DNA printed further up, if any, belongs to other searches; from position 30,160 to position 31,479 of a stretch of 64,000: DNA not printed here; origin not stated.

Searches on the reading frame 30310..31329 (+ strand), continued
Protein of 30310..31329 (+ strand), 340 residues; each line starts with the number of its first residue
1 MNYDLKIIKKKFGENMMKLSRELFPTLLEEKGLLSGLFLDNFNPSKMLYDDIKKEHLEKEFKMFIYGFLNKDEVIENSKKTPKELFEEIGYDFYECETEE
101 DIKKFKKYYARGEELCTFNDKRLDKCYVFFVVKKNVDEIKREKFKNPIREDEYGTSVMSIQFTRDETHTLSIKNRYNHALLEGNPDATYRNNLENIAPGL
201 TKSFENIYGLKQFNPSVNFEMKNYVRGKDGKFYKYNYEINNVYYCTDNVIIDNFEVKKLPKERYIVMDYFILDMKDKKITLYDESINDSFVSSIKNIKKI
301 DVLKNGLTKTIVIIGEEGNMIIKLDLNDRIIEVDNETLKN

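Call 65: search_protein_families(library=pfam, alignment_id=A1, max_evalue=0.1)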
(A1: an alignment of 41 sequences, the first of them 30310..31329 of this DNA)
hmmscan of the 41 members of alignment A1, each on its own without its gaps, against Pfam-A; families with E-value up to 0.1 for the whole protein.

A. member 1, window:30310-31329:+ (340 aa): 0 families

B. families by the number of members that match (of 41 scanned): 13 families
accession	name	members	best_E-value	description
PF13306.12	LRR_5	12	2.3e-14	BspA type Leucine rich repeat region (6 copies)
PF16654.10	DAPDH_C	1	0.0026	Diaminopimelic acid dehydrogenase C-terminal domain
PF14682.11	SPOB_ab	1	0.011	Sporulation initiation phospho-transferase B, C-terminal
PF01030.30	Recep_L_domain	1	0.017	Receptor L domain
PF23819.1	DUF7189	1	0.029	Family of unknown function (DUF7189)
PF10049.14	DUF2283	1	0.03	Protein of unknown function (DUF2283)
PF03871.20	RNA_pol_Rpb5_N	1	0.032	RNA polymerase Rpb5, N-terminal domain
PF03211.19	Pectate_lyase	1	0.043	Pectate lyase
PF14696.12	Glyoxalase_5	1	0.047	Hydroxyphenylpyruvate dioxygenase, HPPD, N-terminal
PF11380.13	Stealth_CR2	1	0.06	Stealth protein CR2, conserved region 2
PF16367.11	RRM_7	1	0.064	RNA recognition motif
PF13855.12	LRR_8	1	0.074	Leucine rich repeat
PF03894.20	XFP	1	0.098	D-xylulose 5-phosphate/D-fructose 6-phosphate phosphoketolase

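Call 67: search_protein_families(library=pfam, proteins=[P0071, P0007], max_evalue=0.01)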
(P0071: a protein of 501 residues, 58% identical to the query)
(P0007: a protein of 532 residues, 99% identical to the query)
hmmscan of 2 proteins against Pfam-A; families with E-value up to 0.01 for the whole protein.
P0071 (501 aa): 2 families
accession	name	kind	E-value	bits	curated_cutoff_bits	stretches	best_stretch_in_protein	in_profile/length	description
PF13306.12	LRR_5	-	1.4e-10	41.6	27.7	2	336-418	42-125/127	BspA type Leucine rich repeat region (6 copies)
PF16775.10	ZoocinA_TRD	-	1.9e-05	25.2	27.4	0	426-447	53-74/106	Target recognition domain of lytic exoenzyme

P0007 (532 aa): 5 families
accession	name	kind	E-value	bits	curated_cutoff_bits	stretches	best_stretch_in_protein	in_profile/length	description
PF04321.23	RmlD_sub_bind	-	7.3e-88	294.8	27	1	245-531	2-285/287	RmlD substrate binding domain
PF01370.27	Epimerase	-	2.6e-19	70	20.9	1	246-410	1-184/240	NAD dependent epimerase/dehydratase family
PF16363.11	GDP_Man_Dehyd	-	4.2e-12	46.6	27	1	282-396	57-175/332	GDP-mannose 4,6 dehydratase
PF02719.21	Polysacc_synt_2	-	8.4e-09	35.5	20.2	1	280-391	57-155/293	Polysaccharide biosynthesis protein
PF07993.18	NAD_binding_4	-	1.5e-07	31.3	20.1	1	298-402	86-209/258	Male sterility protein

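Call 72: find_encoding_contigs(protein=P0041, flank=10000, max_places=1)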
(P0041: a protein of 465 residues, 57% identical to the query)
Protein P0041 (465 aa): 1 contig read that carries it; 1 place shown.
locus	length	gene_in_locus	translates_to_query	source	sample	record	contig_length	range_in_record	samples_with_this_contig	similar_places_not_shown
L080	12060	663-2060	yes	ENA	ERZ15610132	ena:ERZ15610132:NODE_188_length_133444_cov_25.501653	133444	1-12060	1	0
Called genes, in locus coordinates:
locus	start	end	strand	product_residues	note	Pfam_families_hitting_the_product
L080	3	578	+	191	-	?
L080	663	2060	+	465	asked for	PF13306:LRR_5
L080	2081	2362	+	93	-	-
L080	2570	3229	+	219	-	PF00072:Response_reg, PF00486:Trans_reg_C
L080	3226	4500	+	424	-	PF00512:HisKA, PF02518:HATPase_c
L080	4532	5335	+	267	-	PF00106:adh_short, PF13561:adh_short_C2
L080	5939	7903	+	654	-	PF00140:Sigma70_r1_2, PF04542:Sigma70_r2, PF04545:Sigma70_r4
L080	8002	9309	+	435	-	PF19789:DUF6273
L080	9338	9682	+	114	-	-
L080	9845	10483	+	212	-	-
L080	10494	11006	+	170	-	-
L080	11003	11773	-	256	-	-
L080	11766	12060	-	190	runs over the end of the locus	PF25198:Spore_GerAC_N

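Call 75: search_protein_families(library=ncbifam, alignment_id=A1, max_evalue=0.1)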
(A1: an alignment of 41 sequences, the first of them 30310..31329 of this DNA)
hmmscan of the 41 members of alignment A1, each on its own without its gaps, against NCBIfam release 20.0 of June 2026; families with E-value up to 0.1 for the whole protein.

A. member 1, window:30310-31329:+ (340 aa): 0 families

B. families by the number of members that match (of 41 scanned): 6 families
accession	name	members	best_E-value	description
NF053749.1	LplB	4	0.0003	lipoate-protein ligase small subunit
NF002403.0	PRK01474.1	3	0.062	F0F1 ATP synthase subunit epsilon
NF009984.0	PRK13450.1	3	0.074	F0F1 ATP synthase subunit epsilon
NF010280.0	PRK13724.1-2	1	0.028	conjugal transfer protein TrbD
NF045708.1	seleno_TsoC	1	0.046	NEPxGxxU motif selenoprotein TsoC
NF006466.0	PRK08869.1-1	1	0.085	flagellin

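Call 81: find_encoding_contigs(protein=P0018, flank=10000, max_places=1)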
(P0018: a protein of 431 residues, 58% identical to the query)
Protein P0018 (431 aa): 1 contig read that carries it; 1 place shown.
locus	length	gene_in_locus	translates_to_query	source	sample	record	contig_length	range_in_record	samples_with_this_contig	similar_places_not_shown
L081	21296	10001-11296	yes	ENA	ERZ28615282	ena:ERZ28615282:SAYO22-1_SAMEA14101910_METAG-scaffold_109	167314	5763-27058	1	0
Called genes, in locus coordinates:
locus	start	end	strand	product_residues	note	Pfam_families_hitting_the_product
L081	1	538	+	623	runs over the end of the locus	-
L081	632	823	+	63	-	-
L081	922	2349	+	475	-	PF00587:tRNA-synt_2b, PF03129:HGTP_anticodon, PF09180:ProRS-C_1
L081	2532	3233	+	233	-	PF02463:SMC_N (faint), PF03193:RsgA_GTPase (faint), PF00005:ABC_tran, PF13304:AAA_21 (faint)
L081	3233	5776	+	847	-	PF02687:FtsX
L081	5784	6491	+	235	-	PF02463:SMC_N (faint), PF00005:ABC_tran, PF13304:AAA_21 (faint)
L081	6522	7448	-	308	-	PF03851:UvdE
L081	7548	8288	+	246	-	-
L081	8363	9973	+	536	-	PF13306:LRR_5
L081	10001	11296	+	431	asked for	PF13306:LRR_5 (weak)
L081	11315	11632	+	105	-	-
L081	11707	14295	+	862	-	PF02739:5_3_exonuc_N, PF01367:5_3_exonuc, PF22619:DNA_polI_exo1, PF00476:DNA_pol_A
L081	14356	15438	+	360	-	PF13421:Band_7_1, PF01145:Band_7 (faint)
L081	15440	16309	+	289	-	-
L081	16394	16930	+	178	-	PF04280:Tim44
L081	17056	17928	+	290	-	-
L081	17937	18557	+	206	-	-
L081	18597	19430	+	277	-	PF00149:Metallophos, PF12850:Metallophos_2 (faint)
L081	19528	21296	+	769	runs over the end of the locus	PF02190:LON_substr_bdg, PF00004:AAA, PF07724:AAA_2 (faint), PF07728:AAA_5, PF22667:Lon_lid, PF05362:Lon_C, PF13541:ChlI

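Call 82: find_encoding_contigs(protein=P0105, flank=10000, max_places=1)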
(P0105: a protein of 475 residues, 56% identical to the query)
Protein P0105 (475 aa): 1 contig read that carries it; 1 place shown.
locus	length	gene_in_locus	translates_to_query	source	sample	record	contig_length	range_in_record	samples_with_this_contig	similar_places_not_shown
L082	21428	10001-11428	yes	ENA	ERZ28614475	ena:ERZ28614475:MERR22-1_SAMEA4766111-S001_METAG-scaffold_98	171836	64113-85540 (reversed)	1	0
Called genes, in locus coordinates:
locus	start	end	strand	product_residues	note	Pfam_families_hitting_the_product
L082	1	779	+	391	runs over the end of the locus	PF01168:Ala_racemase_N, PF00842:Ala_racemase_C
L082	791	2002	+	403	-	PF02655:ATP-grasp_3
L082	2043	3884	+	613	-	PF13522:GATase_6, PF13537:GATase_7, PF00733:Asn_synthase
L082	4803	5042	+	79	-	PF01381:HTH_3, PF13443:HTH_26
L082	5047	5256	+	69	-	-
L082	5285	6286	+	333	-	PF14397:ATPgrasp_ST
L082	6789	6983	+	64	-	-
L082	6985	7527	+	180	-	-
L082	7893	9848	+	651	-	PF13306:LRR_5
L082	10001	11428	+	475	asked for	PF13306:LRR_5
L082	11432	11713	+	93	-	-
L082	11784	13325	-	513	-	PF03109:ABC1, PF27536:UbiB_helical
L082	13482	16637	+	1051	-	PF08455:SNF2_assoc, PF00176:SNF2-rel_dom, PF04851:ResIII, PF18766:SWI2_SNF2 (weak), PF00270:DEAD (weak), PF00271:Helicase_C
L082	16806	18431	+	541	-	-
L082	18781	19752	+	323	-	PF01501:Glyco_transf_8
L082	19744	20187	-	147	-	PF03073:TspO_MBR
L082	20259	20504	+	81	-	-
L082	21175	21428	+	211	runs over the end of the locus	PF02661:Fic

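Call 91: find_related_loci(query=A1, collection=viral_contigs, flank=8000)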
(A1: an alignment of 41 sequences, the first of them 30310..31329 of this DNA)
Query A1 (340 aa) in viral_contigs; peptide patterns used: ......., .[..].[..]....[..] (x = any residue, [..] = any of these).
152 stretches matched a pattern; 43 encode a relative of the query (tblastn E <= 1e-3); 43 distinct loci.
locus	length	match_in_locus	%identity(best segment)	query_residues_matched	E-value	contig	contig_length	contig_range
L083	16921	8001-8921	31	7-280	3e-31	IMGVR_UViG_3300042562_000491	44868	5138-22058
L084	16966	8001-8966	30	7-300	2e-30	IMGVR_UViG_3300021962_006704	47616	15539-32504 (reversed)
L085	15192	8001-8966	30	7-300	2e-30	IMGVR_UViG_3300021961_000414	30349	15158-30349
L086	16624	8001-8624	38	76-284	9e-30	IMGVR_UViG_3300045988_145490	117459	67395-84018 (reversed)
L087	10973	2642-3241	39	84-284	1e-29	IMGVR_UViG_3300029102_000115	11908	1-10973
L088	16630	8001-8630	38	74-284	2e-29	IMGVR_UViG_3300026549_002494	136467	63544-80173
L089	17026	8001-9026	30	7-324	4e-29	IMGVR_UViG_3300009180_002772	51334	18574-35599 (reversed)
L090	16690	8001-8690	36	76-306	4e-29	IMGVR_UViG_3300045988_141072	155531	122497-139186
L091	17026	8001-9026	30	7-324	4e-29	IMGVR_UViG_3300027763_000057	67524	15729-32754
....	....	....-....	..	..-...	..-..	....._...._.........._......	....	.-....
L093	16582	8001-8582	38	84-279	1e-28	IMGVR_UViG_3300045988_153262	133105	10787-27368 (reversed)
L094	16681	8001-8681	35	84-306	3e-28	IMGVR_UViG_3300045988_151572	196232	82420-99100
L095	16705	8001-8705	34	76-306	2e-28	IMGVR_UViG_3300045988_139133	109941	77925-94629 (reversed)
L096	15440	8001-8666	36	84-306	2e-28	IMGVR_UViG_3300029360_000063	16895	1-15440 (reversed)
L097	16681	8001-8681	35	84-306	2e-28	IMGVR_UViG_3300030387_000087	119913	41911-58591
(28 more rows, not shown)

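Call 95: search_dna_similar(query=L086:7806-9518:+, collection=phages, mode=protein, max_evalue=0.001, max_rows=20)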
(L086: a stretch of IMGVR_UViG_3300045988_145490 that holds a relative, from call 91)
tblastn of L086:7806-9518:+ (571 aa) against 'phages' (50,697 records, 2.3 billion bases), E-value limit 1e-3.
No match.

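Call 96: search_solved_structures(query=L083:3393-14270:+, max_evalue=0.01)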
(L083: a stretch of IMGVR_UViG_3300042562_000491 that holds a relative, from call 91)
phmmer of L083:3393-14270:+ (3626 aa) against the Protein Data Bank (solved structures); distinct sequences matched with E-value up to 0.01: 2.
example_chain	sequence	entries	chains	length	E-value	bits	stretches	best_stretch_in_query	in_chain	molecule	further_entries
4fs7_A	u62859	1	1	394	3.1e-16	60.6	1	1918-2223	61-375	Uncharacterized protein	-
9j7j_A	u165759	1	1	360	0.0015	18.4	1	1924-2158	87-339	GALA protein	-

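Call 98: search_dna_similar(query=L083:3393-7592:+, collection=phages, mode=protein, max_evalue=0.00001, max_rows=12)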
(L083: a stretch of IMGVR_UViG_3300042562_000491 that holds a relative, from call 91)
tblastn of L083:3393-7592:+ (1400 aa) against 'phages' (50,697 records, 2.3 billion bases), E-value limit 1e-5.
Records with a match: 68; places in all: 68; records where one place covers at least 80% of the query: 0.
Best place of each record, by identity: <60% 68.
By first word of the organism name: Flavobacterium 68.
By host as written in the record: Flavobacterium sp. BAL314 68.
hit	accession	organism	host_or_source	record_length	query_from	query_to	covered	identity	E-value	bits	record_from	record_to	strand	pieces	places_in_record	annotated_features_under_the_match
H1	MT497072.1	Flavobacterium phage vB_FspP_elemoE_6-9C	Flavobacterium sp. BAL314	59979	901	1131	17%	28.7%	1e-17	96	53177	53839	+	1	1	structural protein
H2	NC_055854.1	Flavobacterium phage vB_FspP_elemoE_6-9C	Flavobacterium sp. BAL314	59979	901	1131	17%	28.7%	1e-17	96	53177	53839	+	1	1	structural protein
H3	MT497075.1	Flavobacterium phage vB_FspP_elemoA_1-9A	Flavobacterium sp. BAL314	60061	901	1131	17%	28.7%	1e-17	96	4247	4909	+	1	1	structural protein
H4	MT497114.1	Flavobacterium phage vB_FspP_elemoA_7-3A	Flavobacterium sp. BAL314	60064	901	1131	17%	28.7%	1e-17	96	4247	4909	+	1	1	structural protein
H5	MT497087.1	Flavobacterium phage vB_FspP_elemoA_13-1B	Flavobacterium sp. BAL314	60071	901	1131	17%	28.7%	1e-17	96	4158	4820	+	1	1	structural protein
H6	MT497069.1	Flavobacterium phage vB_FspP_elemoA_15-9B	Flavobacterium sp. BAL314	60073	901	1131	17%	28.7%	1e-17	96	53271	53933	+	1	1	structural protein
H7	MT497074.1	Flavobacterium phage vB_FspP_elemoA_1-5B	Flavobacterium sp. BAL314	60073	901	1131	17%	28.7%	1e-17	96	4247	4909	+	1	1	structural protein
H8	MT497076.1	Flavobacterium phage vB_FspP_elemoA_1-9B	Flavobacterium sp. BAL314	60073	901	1131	17%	28.7%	1e-17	96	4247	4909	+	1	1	structural protein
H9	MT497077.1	Flavobacterium phage vB_FspP_elemoA_1-9C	Flavobacterium sp. BAL314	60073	901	1131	17%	28.7%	1e-17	96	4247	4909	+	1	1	structural protein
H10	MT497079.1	Flavobacterium phage vB_FspP_elemoA_10-9A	Flavobacterium sp. BAL314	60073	901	1131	17%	28.7%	1e-17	96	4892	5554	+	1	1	structural protein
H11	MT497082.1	Flavobacterium phage vB_FspP_elemoA_11-9B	Flavobacterium sp. BAL314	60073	901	1131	17%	28.7%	1e-17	96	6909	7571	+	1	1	structural protein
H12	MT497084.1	Flavobacterium phage vB_FspP_elemoA_12-1B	Flavobacterium sp. BAL314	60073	901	1131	17%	28.7%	1e-17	96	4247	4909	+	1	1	structural protein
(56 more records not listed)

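Call 108: search_dna_similar(query=L083:1500-3380:+, collection=phages, mode=protein, max_evalue=0.00001, max_rows=8, rows=spread)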
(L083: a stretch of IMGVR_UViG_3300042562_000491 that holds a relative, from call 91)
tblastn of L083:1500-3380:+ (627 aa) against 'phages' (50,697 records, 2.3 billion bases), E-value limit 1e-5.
Records with a match: 1; places in all: 1; records where one place covers at least 80% of the query: 0.
Best place of each record, by identity: <60% 1.
By first word of the organism name: Caudoviricetes 1.
By host as written in the record: - 1.
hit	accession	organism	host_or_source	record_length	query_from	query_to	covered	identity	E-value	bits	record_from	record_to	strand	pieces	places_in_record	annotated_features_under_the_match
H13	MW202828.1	Caudoviricetes sp.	Manatee Spring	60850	1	356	57%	31.1%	2e-37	155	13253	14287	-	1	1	hypothetical protein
